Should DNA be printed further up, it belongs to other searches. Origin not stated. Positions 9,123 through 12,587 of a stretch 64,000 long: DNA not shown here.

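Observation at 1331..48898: E2F/DP-like GGCG(G/C)(G/C) boxes in almost every intergenic spacer and essentially absent from coding sequence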

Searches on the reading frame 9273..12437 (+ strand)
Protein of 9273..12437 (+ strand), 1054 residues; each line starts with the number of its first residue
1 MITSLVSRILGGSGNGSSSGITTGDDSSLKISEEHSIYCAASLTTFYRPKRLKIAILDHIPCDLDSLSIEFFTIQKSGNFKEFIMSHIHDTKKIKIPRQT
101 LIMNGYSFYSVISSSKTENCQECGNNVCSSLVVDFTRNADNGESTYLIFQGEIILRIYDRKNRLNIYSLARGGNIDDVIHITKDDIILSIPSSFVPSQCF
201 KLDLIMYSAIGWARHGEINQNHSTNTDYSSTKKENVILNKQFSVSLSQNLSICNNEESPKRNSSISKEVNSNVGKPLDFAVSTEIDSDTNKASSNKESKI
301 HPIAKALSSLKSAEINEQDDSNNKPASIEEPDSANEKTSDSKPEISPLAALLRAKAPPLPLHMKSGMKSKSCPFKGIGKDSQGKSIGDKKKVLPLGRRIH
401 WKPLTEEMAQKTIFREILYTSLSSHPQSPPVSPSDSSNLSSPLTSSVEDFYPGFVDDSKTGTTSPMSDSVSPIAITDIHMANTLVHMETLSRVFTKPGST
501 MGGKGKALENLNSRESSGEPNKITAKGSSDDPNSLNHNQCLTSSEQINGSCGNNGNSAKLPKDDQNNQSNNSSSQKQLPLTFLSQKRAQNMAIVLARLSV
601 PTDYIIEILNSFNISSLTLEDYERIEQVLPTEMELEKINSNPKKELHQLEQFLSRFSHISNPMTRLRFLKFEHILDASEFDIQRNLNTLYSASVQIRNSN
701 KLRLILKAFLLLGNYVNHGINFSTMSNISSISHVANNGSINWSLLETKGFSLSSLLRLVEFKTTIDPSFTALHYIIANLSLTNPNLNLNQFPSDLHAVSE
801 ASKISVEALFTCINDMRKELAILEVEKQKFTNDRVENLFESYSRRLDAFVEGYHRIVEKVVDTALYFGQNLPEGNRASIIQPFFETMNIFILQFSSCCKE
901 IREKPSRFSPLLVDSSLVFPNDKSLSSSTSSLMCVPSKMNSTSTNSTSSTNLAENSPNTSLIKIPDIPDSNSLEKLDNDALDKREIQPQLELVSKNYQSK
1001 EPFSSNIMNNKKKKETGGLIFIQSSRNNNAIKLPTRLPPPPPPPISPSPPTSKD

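Call 11: search_protein_families(library=pfam, proteins=[window:9273-12437:+])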
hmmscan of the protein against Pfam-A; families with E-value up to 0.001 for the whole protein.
window:9273-12437:+ (1054 aa): 1 family
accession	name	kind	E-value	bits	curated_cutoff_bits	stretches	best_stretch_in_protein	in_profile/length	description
PF02181.28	FH2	-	1.7e-42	146.3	34.8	2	564-720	58-217/372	Formin Homology 2 Domain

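Call 34: find_encoding_contigs(protein=window:9273-12437:+, flank=10000, max_places=2)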
Protein window:9273-12437:+ (1054 aa): 4 contigs read that carry it; 1 place shown.
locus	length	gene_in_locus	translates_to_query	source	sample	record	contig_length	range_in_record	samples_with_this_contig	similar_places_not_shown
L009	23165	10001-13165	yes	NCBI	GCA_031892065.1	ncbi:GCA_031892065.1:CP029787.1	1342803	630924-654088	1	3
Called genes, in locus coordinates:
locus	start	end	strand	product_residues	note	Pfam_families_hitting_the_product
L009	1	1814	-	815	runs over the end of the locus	PF02263:GBP (weak), PF25683:URGCP_GTPase, PF05879:RHD3_GTPase, PF20428:Sey1_3HB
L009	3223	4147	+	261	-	PF02270:TFIIF_beta (weak)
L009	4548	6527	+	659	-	PF00536:SAM_1, PF07647:SAM_2, PF00069:Pkinase, PF07714:PK_Tyr_Ser-Thr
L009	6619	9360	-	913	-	PF00069:Pkinase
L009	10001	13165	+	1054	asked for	PF02181:FH2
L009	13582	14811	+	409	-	PF02037:SAP (weak)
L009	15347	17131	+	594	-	-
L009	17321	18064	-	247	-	-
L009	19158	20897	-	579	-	-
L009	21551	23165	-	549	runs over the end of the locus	-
